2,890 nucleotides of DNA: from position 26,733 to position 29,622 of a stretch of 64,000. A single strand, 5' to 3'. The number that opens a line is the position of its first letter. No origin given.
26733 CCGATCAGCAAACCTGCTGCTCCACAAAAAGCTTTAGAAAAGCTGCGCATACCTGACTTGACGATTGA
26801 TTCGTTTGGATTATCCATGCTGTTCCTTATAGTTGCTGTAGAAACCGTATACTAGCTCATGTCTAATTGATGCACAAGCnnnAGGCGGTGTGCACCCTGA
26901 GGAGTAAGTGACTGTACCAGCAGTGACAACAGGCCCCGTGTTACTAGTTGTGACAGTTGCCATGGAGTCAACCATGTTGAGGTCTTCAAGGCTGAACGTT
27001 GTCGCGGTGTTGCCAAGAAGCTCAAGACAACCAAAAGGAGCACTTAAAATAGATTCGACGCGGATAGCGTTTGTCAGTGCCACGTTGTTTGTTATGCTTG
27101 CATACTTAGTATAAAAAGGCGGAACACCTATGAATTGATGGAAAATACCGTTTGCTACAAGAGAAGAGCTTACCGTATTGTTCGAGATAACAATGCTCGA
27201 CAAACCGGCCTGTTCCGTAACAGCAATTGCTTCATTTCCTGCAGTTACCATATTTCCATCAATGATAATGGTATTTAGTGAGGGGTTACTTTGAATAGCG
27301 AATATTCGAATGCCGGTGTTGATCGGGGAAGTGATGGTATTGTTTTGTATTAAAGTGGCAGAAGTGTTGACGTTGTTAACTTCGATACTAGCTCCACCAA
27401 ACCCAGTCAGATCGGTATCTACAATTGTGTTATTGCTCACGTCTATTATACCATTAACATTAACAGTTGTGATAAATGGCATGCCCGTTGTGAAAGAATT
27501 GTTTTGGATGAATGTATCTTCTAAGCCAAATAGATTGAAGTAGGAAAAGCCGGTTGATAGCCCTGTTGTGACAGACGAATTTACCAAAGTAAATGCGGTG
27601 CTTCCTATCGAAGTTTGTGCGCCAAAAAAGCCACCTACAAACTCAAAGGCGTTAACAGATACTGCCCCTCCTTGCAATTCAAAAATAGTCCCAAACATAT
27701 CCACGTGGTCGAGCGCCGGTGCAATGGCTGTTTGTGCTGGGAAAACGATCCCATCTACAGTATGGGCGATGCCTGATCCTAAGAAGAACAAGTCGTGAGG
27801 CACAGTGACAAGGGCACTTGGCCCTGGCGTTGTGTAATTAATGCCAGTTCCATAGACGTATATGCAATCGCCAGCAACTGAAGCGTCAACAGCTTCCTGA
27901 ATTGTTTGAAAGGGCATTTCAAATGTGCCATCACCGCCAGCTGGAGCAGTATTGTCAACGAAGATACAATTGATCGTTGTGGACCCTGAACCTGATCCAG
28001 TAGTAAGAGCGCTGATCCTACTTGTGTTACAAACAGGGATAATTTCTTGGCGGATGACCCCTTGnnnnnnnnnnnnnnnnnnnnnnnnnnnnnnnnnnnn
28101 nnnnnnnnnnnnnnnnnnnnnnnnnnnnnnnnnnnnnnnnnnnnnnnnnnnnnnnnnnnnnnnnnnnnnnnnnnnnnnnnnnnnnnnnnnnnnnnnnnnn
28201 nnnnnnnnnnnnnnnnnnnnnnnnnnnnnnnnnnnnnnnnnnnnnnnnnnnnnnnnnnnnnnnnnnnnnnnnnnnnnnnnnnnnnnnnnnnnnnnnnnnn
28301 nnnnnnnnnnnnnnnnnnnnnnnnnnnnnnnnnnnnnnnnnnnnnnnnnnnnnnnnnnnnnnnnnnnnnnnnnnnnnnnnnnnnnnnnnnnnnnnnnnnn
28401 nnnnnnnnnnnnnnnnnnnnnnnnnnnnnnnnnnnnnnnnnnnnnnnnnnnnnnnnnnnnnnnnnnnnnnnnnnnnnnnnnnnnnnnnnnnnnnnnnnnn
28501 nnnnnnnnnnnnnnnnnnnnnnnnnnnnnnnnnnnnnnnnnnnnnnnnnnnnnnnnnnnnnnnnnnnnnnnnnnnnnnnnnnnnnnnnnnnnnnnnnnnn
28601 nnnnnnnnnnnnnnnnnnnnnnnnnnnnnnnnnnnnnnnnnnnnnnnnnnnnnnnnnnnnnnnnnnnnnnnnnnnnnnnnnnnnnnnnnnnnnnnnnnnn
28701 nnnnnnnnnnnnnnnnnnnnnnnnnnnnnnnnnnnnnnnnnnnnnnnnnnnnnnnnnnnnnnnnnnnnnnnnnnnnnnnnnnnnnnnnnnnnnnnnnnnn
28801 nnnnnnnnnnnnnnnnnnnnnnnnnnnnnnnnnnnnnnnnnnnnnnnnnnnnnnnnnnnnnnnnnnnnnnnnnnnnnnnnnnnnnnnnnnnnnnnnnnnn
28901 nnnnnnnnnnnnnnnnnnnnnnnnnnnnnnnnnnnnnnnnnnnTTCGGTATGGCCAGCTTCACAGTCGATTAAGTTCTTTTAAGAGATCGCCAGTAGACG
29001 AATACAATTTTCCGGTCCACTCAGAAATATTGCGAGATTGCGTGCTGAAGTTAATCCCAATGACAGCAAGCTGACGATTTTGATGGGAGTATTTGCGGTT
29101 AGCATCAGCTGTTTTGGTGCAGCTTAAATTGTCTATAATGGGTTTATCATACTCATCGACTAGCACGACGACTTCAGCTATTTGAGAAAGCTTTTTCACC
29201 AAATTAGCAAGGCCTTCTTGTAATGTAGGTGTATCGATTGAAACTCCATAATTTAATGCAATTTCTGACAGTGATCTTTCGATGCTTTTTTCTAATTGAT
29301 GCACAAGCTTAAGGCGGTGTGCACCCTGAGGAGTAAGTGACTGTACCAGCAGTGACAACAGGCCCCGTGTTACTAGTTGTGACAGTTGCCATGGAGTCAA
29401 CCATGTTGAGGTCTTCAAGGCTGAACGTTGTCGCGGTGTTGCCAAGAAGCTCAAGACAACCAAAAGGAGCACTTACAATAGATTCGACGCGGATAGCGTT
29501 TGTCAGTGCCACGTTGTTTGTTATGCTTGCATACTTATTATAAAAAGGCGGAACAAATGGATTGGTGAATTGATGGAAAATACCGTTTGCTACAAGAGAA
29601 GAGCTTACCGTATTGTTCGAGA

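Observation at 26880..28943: The amplified gene looks like an inverse (type Ve) autotransporter with a beta-helix passenger instead of Ig-like domains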

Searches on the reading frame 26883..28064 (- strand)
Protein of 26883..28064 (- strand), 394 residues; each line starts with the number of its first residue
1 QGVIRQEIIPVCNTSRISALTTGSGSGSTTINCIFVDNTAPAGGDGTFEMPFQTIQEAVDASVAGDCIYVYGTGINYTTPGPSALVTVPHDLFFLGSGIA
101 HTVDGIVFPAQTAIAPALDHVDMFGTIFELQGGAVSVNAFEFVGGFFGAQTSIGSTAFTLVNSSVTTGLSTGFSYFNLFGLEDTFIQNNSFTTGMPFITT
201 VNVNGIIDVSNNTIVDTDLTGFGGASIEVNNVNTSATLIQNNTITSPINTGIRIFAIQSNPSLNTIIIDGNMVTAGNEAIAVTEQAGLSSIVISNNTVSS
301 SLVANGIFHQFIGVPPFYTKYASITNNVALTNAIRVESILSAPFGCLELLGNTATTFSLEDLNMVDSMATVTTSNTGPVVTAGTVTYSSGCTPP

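Call 44: predict_structure(alignment_id=A2)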
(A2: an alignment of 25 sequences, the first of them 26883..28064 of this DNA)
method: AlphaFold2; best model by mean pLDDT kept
length: 394 residues; sequences in the alignment: 25
mean_pLDDT: 71.5   pTM: 0.79
mean pLDDT of the five models: 71.5, 71.4, 70.8, 69.9, 69.5
residues with pLDDT >= 90: 86; 70-90: 123; 50-70: 115; < 50: 70
segments of 3 or more residues with pLDDT < 50: 1-28, 76-83, 313-326, 332-343, 366-370
pLDDT, mean of each block of 10 residues (from residue 1): 40 41 47 89 91 92 94 56 72 93 87 85 74 91 75 81 80 69 91 84 85 87 78 78 82 69 76 74 65 77 58 41 45 46 57 67 52 65 63 49
secondary structure, 60 per line:
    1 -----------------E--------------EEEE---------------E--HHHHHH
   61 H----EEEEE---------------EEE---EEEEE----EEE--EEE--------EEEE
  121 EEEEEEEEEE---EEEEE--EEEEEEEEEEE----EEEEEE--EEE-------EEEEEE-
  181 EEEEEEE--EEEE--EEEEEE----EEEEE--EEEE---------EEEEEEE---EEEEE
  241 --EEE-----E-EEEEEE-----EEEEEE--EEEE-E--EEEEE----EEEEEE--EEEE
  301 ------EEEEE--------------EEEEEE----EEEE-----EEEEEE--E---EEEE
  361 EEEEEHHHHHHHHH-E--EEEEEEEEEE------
elements in order: E33-36 H55-61 E66-70 E86-88 E92-96 E101-103 E106-108 E117-130 E134-138 E141-151 E156-161 E164-166 E174-179 E181-187 E190-193 E196-201 E206-210 E213-216 E226-232 E236-240 E243-245 E253-258 E264-269 E272-275 E280-284 E289-294 E297-300 E307-311 E326-331 E336-339 E345-350 E357-365 H366-374 E379-388

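Call 47: fold_search(model_id=the predicted structure, library=pdb)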
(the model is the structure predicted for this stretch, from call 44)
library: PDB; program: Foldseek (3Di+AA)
matches with E <= 10: 196; with E <= 0.001: 0
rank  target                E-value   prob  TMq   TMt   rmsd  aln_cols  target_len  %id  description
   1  5olq_C                5.2e-03  0.90  0.27  0.26  13.4       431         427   12  Rhamnogalacturonan lyase (released 2017-11-29)
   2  5olq_A                5.5e-03  0.97  0.34  0.32  11.5       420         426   12  Rhamnogalacturonan lyase (released 2017-11-29)
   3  6kqt_A                7.7e-03  0.97  0.36  0.25  11.8       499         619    8  Crystal Structure of GH136 lacto-N-biosidase from Eubacterium ramulus - native protein (released 2020-06-10)
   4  6kqs_A                9.8e-03  1.00  0.45  0.31   9.8       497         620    7  Crystal Structure of GH136 lacto-N-biosidase from Eubacterium ramulus - selenomethionine derivative (released 2020-06-10)
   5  5olr_A                9.8e-03  0.84  0.27  0.25  13.1       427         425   12  Rhamnogalacturonan lyase (released 2017-11-29)
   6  1ru4                  1.3e-02  0.84  0.28  0.28  12.3       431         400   10  Crystal structure of pectate lyase Pel9A (released 2004-04-13)
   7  5olr_C                2.1e-02  0.69  0.27  0.25  13.6       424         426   12  Rhamnogalacturonan lyase (released 2017-11-29)
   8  9ozl_C                2.8e-02  0.54  0.28  0.30  13.4       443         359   10  Crystal structure of the polysaccharide lyase RbmB from Vibrio cholerae (released 2026-03-11)
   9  9rkv_M                3.8e-02  0.69  0.26  0.19  13.5       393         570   12  Agrobacterium phage 7-7-1 tail fibers (released 2025-12-10)
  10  9ozd_C                3.8e-02  0.57  0.32  0.33  11.8       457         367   11  Crystal structure of the polysaccharide lyase RbmB from Vibrio cholerae bound to Vibrio Polysaccharide (released 2026-03-11)
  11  6gvp_A                4.2e-02  0.30  0.24  0.18  14.9       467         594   11  TAILSPIKE PROTEIN MUTANT E372Q (DELTA N471/S472) OF E. COLI BACTERIOPHAGE HK620 IN COMPLEX WITH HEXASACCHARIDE (released 2018-07-11)
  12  4xon                  4.6e-02  0.38  0.24  0.18  16.6       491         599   13  Tailspike protein double mutant D339N/E372Q of E. coli bacteriophage HK620 (released 2016-01-27)
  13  8yk3_B                7.4e-02  0.95  0.35  0.24   7.8       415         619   12  Blood group B alpha-1,3-galactosidase AgaBb from Bifidobacterium bifidum, construct T7-tag_24-673 (released 2024-07-10)
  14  9qrm_B                8.2e-02  0.77  0.31  0.23  10.1       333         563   15  X-ray structure of Kp32gp38 in complex with K21 pyr5 (released 2025-09-03)
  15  5gqc_D                9.0e-02  0.57  0.31  0.22  12.2       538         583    8  Crystal structure of lacto-N-biosidase LnbX from Bifidobacterium longum subsp. longum, ligand-free form (released 2017-04-19)
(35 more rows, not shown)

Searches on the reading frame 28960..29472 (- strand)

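Call 3: search_protein_families(library=pfam, proteins=[window:28960-29472:-], max_evalue=1)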
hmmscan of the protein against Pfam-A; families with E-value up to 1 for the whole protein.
window:28960-29472:- (170 aa): 3 families
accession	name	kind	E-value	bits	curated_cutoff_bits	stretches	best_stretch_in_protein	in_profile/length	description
PF09820.16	AAA-ATPase_like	-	1.4e-08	35.3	26.1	1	55-127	93-168/201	Predicted AAA-ATPase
PF19011.5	DUF5740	-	0.0023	18.7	26.5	1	89-125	48-84/94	Family of unknown function (DUF5740)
PF08011.17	PDDEXK_9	-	0.23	11.9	25.5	1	120-152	73-105/105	PD-(D/E)XK nuclease superfamily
